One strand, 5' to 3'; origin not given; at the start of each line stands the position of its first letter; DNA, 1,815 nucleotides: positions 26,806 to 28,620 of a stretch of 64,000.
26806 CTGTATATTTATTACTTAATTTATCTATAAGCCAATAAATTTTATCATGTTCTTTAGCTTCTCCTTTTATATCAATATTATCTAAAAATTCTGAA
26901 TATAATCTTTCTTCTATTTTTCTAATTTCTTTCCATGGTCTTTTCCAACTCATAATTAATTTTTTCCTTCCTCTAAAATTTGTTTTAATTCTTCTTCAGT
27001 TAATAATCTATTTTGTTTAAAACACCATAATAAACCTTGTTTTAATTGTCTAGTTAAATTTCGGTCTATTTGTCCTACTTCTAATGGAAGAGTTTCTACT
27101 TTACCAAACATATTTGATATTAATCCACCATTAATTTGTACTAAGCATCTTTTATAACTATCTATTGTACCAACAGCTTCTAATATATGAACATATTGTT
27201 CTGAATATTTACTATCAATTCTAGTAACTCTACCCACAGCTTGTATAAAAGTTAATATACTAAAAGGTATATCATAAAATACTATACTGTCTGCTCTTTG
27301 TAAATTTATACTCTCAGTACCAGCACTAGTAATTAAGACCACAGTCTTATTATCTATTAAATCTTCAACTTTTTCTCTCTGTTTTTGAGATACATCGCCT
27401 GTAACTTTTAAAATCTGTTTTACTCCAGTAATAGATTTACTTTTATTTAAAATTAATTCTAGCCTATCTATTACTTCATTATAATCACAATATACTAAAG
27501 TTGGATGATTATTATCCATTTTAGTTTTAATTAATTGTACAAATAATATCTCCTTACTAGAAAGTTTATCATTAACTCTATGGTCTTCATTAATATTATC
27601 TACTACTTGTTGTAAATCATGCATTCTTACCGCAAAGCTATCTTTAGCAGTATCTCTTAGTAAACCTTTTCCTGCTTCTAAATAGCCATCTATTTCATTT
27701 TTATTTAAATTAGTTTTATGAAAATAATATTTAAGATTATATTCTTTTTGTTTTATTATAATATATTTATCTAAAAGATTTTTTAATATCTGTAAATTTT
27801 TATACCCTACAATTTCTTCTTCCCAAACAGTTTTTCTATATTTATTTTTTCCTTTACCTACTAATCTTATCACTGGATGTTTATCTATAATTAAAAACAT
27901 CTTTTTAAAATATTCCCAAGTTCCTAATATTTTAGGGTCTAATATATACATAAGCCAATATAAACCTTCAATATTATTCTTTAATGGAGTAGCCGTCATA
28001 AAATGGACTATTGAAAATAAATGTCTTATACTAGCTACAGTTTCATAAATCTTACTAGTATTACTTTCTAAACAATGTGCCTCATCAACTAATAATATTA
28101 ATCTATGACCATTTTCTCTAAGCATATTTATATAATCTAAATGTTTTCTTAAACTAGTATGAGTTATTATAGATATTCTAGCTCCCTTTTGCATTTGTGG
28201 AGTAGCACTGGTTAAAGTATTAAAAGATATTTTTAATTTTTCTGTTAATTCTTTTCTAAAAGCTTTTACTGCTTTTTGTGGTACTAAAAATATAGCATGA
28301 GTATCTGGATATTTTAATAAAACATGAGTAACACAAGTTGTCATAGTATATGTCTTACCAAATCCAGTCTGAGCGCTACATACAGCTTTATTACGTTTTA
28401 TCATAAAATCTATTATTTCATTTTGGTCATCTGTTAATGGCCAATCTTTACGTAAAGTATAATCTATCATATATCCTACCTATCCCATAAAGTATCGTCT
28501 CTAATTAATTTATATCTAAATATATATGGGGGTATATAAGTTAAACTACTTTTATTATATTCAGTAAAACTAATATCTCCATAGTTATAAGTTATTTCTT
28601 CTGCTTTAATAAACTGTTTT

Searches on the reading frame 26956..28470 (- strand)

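Call 18: search_protein_families(library=phrogs, proteins=[window:26956-28470:-], max_evalue=0.00001)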
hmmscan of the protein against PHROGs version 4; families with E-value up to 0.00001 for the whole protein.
window:26956-28470:- (504 aa): 4 families
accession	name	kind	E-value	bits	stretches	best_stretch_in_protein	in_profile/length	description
phrog_62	-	DNA, RNA and nucleotide metabolism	1.2e-46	159.9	1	10-441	695-1119/1881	DNA helicase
phrog_16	-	DNA, RNA and nucleotide metabolism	1.2e-21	77.7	1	8-420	269-588/986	DNA helicase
phrog_23807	-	unknown function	5.4e-10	38.7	1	306-480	508-691/1053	-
phrog_26785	-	unknown function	2.4e-08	33.4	1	345-426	756-837/1087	-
